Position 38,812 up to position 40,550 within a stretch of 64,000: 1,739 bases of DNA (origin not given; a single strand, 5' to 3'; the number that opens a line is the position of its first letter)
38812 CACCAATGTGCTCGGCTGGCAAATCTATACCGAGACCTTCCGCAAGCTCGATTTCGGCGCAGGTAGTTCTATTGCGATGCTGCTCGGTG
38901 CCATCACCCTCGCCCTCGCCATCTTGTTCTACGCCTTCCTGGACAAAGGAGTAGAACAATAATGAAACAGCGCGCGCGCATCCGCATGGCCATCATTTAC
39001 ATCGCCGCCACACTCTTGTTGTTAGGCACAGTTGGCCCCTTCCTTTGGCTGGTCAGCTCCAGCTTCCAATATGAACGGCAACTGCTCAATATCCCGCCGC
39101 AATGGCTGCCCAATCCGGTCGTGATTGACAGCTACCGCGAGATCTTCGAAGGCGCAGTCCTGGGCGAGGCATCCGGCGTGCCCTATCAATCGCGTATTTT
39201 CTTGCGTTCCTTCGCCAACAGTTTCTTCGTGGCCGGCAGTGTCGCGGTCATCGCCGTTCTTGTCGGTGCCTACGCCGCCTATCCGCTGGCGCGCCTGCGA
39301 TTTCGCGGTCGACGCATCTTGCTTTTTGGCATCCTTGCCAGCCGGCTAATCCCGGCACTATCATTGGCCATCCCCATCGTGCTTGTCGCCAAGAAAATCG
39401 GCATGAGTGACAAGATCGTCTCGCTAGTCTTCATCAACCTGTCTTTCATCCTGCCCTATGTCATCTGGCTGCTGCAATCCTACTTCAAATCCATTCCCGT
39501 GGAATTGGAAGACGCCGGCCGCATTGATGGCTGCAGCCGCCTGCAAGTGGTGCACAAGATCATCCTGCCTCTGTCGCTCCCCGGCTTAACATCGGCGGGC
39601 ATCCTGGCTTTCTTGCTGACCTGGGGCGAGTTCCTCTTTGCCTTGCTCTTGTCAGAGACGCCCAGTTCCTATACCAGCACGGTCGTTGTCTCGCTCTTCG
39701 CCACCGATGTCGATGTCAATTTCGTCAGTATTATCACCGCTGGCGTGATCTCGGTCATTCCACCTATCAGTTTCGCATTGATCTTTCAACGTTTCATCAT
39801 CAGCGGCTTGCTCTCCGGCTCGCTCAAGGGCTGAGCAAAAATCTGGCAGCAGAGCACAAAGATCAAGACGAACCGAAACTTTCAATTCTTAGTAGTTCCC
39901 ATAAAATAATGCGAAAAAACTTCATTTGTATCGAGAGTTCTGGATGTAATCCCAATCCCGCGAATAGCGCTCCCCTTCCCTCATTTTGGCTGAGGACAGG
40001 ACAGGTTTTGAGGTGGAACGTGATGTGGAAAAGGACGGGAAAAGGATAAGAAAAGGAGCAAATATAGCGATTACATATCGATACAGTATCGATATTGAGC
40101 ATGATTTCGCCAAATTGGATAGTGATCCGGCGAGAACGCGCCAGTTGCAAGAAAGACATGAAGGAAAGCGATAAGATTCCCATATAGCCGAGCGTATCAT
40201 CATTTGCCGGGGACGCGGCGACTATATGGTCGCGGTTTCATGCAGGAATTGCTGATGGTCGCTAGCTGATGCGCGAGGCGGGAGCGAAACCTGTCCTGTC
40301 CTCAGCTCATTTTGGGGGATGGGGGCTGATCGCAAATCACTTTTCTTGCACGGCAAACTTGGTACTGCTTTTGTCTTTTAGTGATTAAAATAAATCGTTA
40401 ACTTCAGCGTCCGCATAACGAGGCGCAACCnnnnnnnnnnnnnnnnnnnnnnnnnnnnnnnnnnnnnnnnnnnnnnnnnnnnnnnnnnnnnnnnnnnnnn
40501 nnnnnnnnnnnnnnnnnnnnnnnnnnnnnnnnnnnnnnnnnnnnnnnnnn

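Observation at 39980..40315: MITE-like element with 19-bp perfect TIRs and a 10-bp target duplication, inserted in the loop of a REP-like hairpin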

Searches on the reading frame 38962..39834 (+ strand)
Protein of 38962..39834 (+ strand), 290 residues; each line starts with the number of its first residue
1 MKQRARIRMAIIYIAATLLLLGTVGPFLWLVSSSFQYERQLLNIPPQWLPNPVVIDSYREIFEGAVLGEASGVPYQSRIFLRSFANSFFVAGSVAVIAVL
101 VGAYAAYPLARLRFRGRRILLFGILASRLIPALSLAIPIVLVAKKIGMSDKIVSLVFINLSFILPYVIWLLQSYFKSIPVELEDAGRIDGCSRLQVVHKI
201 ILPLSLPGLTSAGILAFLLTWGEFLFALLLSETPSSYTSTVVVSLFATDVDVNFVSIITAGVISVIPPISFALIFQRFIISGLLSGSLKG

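Call 26: find_encoding_contigs(protein=window:38962-39834:+, flank=10000, max_places=6)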
Protein window:38962-39834:+ (290 aa): 3 contigs read that carry it; 3 places shown.
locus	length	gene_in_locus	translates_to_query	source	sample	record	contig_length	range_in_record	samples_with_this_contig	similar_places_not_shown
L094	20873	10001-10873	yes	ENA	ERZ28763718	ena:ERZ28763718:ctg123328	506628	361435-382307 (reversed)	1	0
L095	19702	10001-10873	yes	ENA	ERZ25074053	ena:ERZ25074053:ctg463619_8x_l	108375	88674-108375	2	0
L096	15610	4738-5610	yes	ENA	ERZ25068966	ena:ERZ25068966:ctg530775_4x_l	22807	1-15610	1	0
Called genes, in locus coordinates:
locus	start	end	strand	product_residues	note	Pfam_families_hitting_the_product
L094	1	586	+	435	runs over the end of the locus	PF01547:SBP_bac_1, PF13416:SBP_bac_8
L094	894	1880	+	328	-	PF00528:BPD_transp_1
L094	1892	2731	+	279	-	PF00528:BPD_transp_1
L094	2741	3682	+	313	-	PF00583:Acetyltransf_1, PF13527:Acetyltransf_9 (weak), PF13508:Acetyltransf_7, PF08445:FR47 (faint), PF14542:Acetyltransf_CG (faint), PF00583:Acetyltransf_1, PF13673:Acetyltransf_10 (weak), PF13508:Acetyltransf_7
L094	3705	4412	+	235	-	PF02585:PIG-L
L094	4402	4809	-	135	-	PF12760:Zn_ribbon_IS1595 (weak)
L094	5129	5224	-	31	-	-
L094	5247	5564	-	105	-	-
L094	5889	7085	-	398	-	PF00072:Response_reg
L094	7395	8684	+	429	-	PF01547:SBP_bac_1, PF13416:SBP_bac_8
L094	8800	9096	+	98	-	-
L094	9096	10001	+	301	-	PF00528:BPD_transp_1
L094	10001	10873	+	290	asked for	PF00528:BPD_transp_1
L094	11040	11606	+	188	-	-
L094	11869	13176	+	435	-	PF01547:SBP_bac_1, PF13416:SBP_bac_8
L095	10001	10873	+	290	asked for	PF00528:BPD_transp_1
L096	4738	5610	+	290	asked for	PF00528:BPD_transp_1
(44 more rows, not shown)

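Call 43: list_cluster_members(proteins=[window:38962-39834:+, window:41332-42639:+, window:17095-19260:+, window:14647-16788:-, window:46361-48130:+, window:60312-62081:+, window:3428-5386:-, window:50688-51905:+])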
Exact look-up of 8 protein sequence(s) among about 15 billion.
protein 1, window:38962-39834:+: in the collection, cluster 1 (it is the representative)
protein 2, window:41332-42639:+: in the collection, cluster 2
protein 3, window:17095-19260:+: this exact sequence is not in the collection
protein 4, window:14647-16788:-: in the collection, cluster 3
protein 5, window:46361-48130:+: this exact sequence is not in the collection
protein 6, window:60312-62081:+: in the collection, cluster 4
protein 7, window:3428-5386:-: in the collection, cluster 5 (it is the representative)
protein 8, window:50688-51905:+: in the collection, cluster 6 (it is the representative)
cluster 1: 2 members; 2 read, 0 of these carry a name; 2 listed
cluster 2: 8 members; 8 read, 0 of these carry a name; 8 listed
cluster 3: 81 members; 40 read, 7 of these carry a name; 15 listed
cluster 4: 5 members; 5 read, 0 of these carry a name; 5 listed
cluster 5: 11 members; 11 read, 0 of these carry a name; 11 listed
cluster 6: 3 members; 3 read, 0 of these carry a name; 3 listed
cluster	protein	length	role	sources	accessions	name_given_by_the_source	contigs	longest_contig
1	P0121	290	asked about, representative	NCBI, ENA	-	-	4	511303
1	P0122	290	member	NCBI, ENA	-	-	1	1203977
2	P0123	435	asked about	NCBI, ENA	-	-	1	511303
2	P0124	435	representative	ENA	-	-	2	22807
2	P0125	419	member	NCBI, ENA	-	-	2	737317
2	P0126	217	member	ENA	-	-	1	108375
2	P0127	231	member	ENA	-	-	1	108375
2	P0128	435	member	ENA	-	-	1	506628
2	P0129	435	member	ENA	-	-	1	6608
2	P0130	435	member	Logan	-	-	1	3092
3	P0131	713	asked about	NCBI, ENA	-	-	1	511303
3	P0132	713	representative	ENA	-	-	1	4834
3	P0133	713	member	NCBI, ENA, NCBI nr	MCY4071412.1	MAG: formate dehydrogenase subunit alpha [Chloroflexi bacterium] | formate dehydrogenase subunit alpha [Chloroflexota bacterium]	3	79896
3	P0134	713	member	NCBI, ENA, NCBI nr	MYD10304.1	MAG: formate dehydrogenase subunit alpha [Chloroflexi bacterium] | formate dehydrogenase subunit alpha [Chloroflexota bacterium]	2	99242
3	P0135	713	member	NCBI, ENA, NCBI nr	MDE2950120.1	MAG: formate dehydrogenase subunit alpha [Chloroflexota bacterium] | formate dehydrogenase subunit alpha [Chloroflexota bacterium]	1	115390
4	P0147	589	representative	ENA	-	-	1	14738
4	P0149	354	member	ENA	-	-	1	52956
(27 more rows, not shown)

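Call 46: find_encoding_contigs(protein=P0149, flank=5000, max_places=4)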
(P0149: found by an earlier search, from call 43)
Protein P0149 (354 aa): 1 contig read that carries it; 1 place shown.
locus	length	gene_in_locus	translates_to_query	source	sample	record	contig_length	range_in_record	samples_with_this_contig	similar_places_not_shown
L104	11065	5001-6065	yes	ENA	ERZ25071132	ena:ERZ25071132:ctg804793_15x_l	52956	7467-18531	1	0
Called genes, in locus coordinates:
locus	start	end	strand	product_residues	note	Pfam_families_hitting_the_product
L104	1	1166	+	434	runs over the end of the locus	-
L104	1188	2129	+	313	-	PF00294:PfkB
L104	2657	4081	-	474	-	PF00884:Sulfatase, PF01663:Phosphodiest, PF02995:DUF229 (faint), PF16347:SGSH_C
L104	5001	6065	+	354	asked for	-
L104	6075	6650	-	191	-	PF06560:GPI, PF07883:Cupin_2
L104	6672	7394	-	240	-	-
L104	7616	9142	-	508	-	PF00370:FGGY_N, PF02782:FGGY_C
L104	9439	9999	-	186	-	PF01380:SIS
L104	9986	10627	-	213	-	PF00215:OMPdecase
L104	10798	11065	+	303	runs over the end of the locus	PF00294:PfkB, PF25270:Khk (weak), PF08543:Phos_pyr_kin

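Call 48: find_encoding_contigs(protein=P0147, flank=3000, max_places=4)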
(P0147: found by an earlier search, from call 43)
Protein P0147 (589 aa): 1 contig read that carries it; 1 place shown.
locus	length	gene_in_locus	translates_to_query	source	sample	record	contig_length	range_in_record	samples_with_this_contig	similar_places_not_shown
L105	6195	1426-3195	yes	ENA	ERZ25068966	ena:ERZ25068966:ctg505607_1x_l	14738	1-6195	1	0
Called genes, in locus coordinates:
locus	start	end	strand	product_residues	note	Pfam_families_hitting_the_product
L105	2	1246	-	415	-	?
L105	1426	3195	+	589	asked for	-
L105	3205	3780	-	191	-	PF06560:GPI, PF07883:Cupin_2 (weak)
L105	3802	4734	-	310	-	-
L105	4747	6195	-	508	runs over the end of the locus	PF00370:FGGY_N, PF02782:FGGY_C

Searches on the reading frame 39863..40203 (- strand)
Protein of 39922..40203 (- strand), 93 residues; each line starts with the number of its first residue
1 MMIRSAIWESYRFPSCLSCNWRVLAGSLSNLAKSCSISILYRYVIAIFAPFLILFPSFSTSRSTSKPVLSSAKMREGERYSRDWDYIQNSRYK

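Call 81: search_protein_families(library=pfam, proteins=[window:39922-40203:-, window:39863-40183:-], max_evalue=0.01)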
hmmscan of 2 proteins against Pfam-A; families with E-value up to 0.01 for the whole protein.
window:39922-40203:- (93 aa): 0 families

window:39863-40183:- (106 aa): 0 families

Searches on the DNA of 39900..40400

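Call 74: search_rna_families(source=window, start=39900, end=40400, threshold=evalue, max_evalue=1)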
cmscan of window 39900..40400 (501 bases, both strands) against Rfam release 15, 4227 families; matches with E-value up to 1: 1.
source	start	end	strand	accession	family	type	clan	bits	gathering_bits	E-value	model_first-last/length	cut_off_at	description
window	39961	40009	+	RF02224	sX5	Gene; sRNA;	-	16.4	50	0.57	1-49/49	no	Xanthomonadaceae sRNA sX5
